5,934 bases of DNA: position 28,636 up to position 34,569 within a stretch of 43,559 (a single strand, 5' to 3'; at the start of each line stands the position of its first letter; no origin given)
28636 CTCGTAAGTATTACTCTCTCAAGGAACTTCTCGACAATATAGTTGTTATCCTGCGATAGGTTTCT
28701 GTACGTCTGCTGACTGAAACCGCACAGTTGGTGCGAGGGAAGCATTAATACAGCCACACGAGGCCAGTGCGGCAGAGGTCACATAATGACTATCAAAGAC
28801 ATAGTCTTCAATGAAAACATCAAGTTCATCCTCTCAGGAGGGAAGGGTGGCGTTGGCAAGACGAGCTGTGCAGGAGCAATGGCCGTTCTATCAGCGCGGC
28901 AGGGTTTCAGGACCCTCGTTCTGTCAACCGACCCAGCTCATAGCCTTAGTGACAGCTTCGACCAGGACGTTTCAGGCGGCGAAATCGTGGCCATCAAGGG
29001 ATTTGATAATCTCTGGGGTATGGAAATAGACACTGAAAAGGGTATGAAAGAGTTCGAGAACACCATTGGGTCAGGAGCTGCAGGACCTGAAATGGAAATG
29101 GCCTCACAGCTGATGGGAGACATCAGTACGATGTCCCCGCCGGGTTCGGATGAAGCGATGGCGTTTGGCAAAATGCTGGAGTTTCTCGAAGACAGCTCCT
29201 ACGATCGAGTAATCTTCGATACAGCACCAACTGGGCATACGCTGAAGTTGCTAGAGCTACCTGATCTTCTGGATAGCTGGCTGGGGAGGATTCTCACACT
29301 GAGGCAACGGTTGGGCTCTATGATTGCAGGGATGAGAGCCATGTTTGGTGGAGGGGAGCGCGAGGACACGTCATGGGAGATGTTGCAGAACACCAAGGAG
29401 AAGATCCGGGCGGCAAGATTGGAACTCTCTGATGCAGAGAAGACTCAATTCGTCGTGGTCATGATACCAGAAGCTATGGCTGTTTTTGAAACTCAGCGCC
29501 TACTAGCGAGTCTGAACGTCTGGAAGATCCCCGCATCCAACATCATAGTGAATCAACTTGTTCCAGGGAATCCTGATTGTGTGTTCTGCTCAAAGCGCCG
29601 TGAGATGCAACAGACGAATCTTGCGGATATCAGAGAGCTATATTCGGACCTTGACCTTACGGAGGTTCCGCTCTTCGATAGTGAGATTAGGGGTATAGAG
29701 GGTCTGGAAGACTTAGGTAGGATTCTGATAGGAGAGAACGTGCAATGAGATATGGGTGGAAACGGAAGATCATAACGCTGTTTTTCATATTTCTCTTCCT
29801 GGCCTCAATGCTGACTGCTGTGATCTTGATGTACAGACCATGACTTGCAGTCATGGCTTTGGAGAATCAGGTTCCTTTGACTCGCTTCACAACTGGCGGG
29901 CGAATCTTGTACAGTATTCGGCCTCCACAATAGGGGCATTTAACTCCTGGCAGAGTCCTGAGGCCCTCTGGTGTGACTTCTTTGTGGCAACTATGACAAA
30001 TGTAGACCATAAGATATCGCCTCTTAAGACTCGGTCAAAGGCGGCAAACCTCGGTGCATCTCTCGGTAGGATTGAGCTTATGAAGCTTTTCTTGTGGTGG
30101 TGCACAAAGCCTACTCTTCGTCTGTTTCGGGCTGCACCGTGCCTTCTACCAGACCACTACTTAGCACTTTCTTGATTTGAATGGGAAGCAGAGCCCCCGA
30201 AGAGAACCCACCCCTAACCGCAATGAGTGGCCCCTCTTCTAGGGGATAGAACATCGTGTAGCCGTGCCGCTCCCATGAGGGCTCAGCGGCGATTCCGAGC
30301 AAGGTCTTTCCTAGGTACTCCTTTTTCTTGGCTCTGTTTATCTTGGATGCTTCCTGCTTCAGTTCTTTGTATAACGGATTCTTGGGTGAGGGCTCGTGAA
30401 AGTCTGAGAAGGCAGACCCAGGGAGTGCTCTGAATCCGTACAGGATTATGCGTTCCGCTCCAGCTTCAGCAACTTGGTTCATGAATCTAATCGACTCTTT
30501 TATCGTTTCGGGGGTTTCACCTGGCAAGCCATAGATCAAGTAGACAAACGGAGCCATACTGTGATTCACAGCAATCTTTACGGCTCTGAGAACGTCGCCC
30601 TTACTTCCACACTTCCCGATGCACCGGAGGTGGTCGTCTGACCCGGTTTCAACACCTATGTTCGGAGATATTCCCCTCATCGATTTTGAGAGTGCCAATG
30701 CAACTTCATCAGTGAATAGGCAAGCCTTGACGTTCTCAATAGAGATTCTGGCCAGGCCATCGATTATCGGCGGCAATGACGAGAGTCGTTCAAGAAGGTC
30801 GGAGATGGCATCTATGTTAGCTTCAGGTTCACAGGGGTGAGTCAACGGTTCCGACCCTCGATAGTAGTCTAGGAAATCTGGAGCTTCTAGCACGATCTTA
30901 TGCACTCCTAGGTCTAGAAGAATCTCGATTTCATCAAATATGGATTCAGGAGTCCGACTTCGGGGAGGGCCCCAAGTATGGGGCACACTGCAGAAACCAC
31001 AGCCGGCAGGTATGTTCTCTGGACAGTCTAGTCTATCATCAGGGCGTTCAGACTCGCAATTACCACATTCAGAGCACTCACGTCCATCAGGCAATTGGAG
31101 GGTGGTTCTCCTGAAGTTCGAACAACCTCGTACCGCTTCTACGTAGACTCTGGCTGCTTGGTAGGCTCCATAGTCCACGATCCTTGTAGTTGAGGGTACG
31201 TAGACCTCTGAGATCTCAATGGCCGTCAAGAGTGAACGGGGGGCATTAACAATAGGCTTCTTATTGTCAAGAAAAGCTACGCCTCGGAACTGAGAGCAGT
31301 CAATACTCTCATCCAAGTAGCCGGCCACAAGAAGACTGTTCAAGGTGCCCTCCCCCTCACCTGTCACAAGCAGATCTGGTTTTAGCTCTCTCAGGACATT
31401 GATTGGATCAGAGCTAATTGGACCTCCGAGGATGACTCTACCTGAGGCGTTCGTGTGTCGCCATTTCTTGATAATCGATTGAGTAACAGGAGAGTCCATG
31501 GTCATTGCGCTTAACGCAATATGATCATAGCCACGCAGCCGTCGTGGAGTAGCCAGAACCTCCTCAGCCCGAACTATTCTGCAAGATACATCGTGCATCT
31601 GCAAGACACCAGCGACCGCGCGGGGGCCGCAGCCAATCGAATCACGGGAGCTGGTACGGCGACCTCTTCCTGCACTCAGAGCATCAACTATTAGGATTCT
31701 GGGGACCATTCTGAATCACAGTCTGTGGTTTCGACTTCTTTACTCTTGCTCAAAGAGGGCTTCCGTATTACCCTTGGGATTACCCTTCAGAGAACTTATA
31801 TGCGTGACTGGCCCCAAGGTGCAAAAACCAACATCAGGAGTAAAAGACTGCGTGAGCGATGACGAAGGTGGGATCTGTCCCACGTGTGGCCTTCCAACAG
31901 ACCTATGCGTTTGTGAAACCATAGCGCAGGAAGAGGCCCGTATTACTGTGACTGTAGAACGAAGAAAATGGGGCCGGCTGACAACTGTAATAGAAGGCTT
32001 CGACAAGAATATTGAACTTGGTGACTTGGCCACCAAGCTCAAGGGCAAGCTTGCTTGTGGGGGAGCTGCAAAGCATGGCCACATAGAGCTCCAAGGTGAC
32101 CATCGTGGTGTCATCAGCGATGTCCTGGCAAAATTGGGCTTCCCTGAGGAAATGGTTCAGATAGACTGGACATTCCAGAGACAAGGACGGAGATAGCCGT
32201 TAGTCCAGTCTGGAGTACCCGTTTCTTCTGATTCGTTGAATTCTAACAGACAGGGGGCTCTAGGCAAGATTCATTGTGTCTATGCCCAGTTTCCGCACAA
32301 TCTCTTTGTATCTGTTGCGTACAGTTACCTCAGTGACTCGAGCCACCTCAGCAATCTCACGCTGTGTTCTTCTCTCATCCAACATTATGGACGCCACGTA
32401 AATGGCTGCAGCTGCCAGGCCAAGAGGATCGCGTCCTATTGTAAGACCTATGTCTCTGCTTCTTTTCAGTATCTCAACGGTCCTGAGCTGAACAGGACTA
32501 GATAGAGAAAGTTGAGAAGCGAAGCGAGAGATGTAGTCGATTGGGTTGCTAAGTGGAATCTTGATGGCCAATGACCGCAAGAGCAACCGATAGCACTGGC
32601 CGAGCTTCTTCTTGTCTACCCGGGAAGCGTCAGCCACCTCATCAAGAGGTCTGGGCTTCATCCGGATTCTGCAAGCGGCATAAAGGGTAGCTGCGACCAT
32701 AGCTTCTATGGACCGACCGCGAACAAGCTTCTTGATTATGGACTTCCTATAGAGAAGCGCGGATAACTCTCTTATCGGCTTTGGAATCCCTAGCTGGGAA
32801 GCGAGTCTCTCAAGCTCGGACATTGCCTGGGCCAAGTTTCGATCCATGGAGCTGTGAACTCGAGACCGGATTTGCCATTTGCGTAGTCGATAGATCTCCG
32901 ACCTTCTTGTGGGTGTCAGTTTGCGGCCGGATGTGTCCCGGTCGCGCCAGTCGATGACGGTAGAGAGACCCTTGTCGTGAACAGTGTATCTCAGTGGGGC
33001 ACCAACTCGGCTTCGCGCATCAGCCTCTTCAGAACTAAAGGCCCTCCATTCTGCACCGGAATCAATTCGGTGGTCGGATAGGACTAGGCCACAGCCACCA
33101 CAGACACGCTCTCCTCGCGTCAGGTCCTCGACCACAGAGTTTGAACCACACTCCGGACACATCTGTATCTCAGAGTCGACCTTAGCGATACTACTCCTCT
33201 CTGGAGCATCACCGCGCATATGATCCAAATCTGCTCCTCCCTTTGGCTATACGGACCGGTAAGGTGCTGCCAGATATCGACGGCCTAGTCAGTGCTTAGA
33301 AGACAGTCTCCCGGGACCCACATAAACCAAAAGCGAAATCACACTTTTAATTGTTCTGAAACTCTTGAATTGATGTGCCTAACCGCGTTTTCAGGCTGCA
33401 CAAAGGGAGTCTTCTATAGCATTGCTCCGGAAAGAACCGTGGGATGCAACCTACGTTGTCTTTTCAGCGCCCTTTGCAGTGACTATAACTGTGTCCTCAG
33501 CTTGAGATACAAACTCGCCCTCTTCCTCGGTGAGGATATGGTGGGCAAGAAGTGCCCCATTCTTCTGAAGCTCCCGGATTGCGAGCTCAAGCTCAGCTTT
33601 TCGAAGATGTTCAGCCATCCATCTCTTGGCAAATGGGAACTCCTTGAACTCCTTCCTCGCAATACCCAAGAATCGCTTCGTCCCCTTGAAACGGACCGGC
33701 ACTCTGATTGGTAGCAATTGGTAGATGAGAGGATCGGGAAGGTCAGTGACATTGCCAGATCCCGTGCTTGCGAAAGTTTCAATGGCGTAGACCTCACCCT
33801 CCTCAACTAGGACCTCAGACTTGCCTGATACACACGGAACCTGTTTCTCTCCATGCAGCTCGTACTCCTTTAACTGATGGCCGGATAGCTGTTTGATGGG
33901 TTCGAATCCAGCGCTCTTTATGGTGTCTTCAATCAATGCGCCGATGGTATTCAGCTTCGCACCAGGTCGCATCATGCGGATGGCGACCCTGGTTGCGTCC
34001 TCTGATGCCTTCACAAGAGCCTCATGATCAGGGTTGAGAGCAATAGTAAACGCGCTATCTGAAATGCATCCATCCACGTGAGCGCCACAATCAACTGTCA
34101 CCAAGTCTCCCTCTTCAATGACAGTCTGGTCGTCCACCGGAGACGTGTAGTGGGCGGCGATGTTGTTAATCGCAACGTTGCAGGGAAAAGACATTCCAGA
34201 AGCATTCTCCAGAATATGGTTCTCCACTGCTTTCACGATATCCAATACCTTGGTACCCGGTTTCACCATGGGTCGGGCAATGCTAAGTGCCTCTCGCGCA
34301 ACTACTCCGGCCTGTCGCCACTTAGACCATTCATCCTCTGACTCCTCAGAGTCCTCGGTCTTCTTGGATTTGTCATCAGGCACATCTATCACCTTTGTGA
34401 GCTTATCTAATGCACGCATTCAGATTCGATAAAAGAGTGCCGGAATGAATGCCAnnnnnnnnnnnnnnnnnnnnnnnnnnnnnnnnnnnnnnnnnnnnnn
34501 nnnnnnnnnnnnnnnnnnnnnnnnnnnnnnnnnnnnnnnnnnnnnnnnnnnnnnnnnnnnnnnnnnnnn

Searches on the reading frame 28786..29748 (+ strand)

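Call 59: search_protein_families(library=pfam, proteins=[window:28786-29748:+], max_evalue=0.001)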
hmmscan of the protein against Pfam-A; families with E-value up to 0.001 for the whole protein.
window:28786-29748:+ (320 aa): 4 families
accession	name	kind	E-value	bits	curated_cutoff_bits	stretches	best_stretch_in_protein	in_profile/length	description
PF02374.21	ArsA_ATPase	-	4.6e-88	295.8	24.3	1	13-315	2-304/305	Anion-transporting ATPase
PF01656.29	CbiA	-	1.2e-07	32.2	25.4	1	15-123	2-54/125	CobQ/CobB/MinD/ParA nucleotide binding domain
PF13614.12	AAA_31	-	1.9e-07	31.6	27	1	19-153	9-132/177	AAA domain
PF10609.15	ParA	-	1.2e-05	25.3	27.1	0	15-49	7-41/246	NUBPL iron-transfer P-loop NTPase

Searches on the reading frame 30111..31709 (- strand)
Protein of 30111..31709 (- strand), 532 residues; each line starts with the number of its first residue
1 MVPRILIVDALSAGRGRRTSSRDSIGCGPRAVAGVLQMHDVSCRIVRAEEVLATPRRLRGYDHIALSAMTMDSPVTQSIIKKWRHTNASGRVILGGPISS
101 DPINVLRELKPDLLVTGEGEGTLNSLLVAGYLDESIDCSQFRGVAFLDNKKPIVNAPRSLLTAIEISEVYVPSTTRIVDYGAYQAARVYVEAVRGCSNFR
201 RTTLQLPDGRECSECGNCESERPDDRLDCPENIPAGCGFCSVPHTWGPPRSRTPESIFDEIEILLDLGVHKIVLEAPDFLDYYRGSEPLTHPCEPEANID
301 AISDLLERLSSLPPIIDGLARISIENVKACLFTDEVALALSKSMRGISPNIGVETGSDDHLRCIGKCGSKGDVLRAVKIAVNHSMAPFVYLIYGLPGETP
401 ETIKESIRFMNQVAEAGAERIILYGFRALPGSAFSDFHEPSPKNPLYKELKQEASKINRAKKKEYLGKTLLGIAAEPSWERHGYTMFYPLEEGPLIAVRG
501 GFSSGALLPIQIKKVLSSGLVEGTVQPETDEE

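Call 59: search_protein_families(library=pfam, proteins=[window:30111-31709:-], max_evalue=0.001)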
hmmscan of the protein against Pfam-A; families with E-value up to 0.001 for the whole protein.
window:30111-31709:- (532 aa): 2 families
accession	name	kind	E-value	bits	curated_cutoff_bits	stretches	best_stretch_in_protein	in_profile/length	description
PF04055.27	Radical_SAM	-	9.3e-18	65.4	29.5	1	235-409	9-165/166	Radical SAM superfamily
PF02310.24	B12-binding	-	1e-06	29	32.1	1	30-126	18-120/121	B12 binding domain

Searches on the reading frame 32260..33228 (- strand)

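Call 59: search_protein_families(library=pfam, proteins=[window:32260-33228:-], max_evalue=0.001)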
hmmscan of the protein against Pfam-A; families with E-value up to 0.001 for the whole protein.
window:32260-33228:- (322 aa): 4 families
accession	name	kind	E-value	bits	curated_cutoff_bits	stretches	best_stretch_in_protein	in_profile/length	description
PF00382.24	TFIIB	-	2.4e-41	140.1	23.6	2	224-312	3-91/92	Transcription factor TFIIB repeat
PF08271.17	Zn_Ribbon_TF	-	8.3e-18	64.1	29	1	23-64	2-43/43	TFIIB zinc-binding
PF04545.22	Sigma70_r4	-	0.00023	21.1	24.1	0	284-314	18-48/50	Sigma-70, region 4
PF02984.24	Cyclin_C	-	0.00065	20.1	22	0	271-313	47-89/119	Cyclin, C-terminal domain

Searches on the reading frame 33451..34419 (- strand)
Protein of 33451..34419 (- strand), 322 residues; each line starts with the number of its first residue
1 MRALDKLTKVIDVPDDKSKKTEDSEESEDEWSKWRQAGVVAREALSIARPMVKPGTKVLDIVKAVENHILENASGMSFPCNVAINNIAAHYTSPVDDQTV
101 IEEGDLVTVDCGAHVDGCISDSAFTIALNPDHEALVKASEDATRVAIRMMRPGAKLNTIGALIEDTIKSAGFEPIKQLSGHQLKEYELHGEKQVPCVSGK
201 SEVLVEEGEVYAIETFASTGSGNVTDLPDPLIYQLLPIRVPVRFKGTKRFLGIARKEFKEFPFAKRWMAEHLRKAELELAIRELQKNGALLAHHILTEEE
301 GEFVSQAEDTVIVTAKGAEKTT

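Call 59: search_protein_families(library=pfam, proteins=[window:33451-34419:-], max_evalue=0.001)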
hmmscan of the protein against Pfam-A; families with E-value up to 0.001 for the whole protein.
window:33451-34419:- (322 aa): 1 family
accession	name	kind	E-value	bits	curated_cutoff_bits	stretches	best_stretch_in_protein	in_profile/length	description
PF00557.29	Peptidase_M24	-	3.6e-32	112.3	23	1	34-215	3-187/208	Metallopeptidase family M24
